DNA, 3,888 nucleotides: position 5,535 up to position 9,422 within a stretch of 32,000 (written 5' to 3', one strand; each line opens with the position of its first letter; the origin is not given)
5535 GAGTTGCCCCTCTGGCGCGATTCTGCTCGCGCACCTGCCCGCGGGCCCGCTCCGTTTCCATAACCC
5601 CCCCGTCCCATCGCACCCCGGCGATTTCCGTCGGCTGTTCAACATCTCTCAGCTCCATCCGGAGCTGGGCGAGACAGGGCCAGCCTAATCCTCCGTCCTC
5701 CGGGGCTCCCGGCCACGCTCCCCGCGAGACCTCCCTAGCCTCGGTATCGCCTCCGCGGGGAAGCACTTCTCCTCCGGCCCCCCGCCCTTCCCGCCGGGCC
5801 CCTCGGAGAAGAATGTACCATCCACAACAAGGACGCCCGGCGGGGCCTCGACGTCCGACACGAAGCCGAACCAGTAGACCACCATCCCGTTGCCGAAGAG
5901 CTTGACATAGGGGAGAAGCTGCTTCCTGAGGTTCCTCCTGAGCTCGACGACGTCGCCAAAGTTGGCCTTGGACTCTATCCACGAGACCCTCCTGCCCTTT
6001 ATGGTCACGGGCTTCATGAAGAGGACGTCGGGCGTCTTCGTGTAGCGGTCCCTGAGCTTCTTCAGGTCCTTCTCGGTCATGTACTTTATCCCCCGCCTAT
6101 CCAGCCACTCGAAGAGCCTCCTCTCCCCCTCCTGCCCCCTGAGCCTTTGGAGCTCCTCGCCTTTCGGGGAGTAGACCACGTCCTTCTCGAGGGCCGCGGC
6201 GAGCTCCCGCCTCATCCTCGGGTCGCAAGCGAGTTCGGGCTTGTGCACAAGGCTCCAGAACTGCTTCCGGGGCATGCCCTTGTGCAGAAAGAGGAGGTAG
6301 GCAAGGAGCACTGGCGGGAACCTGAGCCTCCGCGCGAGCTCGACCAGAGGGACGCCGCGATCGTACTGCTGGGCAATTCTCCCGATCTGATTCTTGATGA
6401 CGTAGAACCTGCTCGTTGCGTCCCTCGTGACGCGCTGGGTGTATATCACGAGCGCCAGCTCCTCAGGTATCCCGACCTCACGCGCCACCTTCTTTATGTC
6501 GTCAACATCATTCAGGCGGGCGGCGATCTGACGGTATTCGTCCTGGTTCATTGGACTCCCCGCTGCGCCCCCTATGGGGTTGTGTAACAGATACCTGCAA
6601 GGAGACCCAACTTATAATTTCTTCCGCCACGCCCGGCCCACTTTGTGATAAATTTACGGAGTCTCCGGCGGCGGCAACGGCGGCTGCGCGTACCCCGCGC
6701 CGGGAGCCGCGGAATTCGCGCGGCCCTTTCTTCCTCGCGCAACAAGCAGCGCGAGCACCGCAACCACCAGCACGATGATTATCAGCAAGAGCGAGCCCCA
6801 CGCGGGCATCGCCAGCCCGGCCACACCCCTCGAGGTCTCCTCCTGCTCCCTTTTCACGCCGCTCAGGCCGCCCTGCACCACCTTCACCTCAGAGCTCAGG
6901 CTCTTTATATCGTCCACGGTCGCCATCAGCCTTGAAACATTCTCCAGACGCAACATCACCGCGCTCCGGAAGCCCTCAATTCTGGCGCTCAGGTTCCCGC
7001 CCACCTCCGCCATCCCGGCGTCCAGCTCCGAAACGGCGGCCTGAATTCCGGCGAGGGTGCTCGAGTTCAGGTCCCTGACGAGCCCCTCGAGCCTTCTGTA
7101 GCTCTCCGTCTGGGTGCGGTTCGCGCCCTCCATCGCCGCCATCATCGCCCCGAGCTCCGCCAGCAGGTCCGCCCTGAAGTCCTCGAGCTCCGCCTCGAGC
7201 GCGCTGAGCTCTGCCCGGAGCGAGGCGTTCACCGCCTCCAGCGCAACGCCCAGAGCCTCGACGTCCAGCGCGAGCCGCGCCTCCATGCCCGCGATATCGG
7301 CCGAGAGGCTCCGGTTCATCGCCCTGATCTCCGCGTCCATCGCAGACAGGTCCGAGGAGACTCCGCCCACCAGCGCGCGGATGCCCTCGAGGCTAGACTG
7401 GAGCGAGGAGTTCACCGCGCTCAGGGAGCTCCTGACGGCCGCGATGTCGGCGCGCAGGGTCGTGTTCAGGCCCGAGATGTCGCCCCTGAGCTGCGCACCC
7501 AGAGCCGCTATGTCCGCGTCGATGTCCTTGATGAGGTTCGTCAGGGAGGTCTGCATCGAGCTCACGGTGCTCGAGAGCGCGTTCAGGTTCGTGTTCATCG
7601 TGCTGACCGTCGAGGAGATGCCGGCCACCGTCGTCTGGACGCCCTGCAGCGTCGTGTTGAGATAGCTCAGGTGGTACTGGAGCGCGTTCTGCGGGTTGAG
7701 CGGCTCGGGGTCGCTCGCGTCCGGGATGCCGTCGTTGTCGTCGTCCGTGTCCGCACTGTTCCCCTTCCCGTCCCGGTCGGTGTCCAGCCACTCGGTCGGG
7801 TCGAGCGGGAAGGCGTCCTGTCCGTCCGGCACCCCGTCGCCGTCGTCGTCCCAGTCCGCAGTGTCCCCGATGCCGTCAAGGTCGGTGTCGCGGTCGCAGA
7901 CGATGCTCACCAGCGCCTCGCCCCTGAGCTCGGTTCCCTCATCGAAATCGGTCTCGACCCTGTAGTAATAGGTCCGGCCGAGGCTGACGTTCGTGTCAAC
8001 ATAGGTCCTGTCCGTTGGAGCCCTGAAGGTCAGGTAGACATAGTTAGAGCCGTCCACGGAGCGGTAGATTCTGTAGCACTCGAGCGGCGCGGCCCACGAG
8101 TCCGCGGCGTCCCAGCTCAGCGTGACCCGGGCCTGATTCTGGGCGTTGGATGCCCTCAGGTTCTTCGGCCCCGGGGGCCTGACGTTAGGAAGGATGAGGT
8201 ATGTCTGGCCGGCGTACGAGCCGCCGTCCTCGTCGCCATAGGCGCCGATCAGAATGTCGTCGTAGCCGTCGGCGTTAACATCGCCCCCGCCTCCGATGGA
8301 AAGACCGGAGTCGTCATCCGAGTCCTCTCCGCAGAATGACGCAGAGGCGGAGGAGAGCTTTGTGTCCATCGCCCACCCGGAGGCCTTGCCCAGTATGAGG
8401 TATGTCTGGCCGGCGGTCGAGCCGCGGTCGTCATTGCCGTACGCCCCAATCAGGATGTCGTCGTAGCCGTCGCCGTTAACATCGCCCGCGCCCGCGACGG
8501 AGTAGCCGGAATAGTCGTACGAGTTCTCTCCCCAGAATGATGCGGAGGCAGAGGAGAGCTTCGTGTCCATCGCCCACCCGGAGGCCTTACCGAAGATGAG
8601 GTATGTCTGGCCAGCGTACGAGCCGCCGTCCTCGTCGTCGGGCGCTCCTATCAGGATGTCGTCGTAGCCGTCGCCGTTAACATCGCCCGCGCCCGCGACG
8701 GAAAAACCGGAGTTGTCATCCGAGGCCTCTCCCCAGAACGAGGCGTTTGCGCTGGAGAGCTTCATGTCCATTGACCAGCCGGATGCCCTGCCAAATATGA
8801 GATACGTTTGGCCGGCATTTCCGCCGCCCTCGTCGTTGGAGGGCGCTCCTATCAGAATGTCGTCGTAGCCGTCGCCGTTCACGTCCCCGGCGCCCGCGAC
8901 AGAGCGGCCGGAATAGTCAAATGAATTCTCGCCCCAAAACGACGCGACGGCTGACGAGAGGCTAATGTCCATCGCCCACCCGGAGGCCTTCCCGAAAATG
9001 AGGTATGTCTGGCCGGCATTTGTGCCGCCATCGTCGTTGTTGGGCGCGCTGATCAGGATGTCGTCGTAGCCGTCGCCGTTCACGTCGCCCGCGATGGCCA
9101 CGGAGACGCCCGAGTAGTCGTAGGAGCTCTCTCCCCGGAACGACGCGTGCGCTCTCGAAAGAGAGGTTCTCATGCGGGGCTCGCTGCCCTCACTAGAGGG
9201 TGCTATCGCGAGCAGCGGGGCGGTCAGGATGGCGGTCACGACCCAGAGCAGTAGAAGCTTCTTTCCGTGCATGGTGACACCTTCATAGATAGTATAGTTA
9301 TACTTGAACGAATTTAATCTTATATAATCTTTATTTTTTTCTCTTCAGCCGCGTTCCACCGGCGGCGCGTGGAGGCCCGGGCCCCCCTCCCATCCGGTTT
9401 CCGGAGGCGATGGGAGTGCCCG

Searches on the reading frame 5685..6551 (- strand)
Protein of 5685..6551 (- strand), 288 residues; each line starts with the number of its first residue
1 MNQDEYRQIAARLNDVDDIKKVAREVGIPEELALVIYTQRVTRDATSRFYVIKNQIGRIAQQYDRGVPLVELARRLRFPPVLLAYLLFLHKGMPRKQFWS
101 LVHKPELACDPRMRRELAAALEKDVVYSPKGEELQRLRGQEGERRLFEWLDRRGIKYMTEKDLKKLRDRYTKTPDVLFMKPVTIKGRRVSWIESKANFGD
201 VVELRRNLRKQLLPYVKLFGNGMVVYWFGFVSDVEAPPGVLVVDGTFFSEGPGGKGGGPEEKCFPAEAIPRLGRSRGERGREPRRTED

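Call 38: search_protein_families(library=pfam, proteins=[window:5685-6551:-], max_evalue=0.001)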
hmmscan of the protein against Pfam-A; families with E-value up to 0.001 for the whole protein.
window:5685-6551:- (288 aa): 1 family
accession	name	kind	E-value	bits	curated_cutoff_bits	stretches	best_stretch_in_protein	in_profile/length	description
PF14811.11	TPD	-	1.1e-41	142.3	27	1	110-244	2-136/138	Protein of unknown function TPD sequence-motif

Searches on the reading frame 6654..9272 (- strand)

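Call 38: search_protein_families(library=pfam, proteins=[window:6654-9272:-], max_evalue=0.001)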
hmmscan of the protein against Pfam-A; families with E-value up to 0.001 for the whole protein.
window:6654-9272:- (872 aa): 10 families
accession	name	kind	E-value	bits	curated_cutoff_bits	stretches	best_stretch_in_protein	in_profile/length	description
PF01839.29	FG-GAP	-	3.6e-35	119.7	22.1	5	122-158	2-36/37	FG-GAP repeat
PF04513.17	Baculo_PEP_C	-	1.3e-10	41.9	38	1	538-633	18-110/140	Baculovirus polyhedron envelope protein, PEP, C terminus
PF14312.12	FG-GAP_2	-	1.3e-09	38.6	23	0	49-92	13-48/49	FG-GAP repeat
PF01442.23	Apolipoprotein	-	6.6e-08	32.9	90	1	563-703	6-144/190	Apolipoprotein A1/A4/E domain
PF07889.17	DUF1664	-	7.3e-07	29.7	34.6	0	548-624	35-110/124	Protein of unknown function (DUF1664)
PF13517.12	FG-GAP_3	-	3e-06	28.1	26.9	1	197-275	1-61/61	FG-GAP-like repeat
PF02412.23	TSP_3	-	3.9e-05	23.7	25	1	461-488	1-28/36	Thrombospondin type 3 repeat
PF03954.19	Lectin_N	-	0.00014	22.2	28.3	0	601-666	57-122/140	Hepatic lectin, N-terminal domain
PF05531.17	NPV_P10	-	0.00024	22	29.8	0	538-583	16-63/75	Nucleopolyhedrovirus P10 protein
PF06705.16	SF-assemblin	-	0.00027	20.8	30.6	0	644-728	67-151/247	SF-assemblin/beta giardin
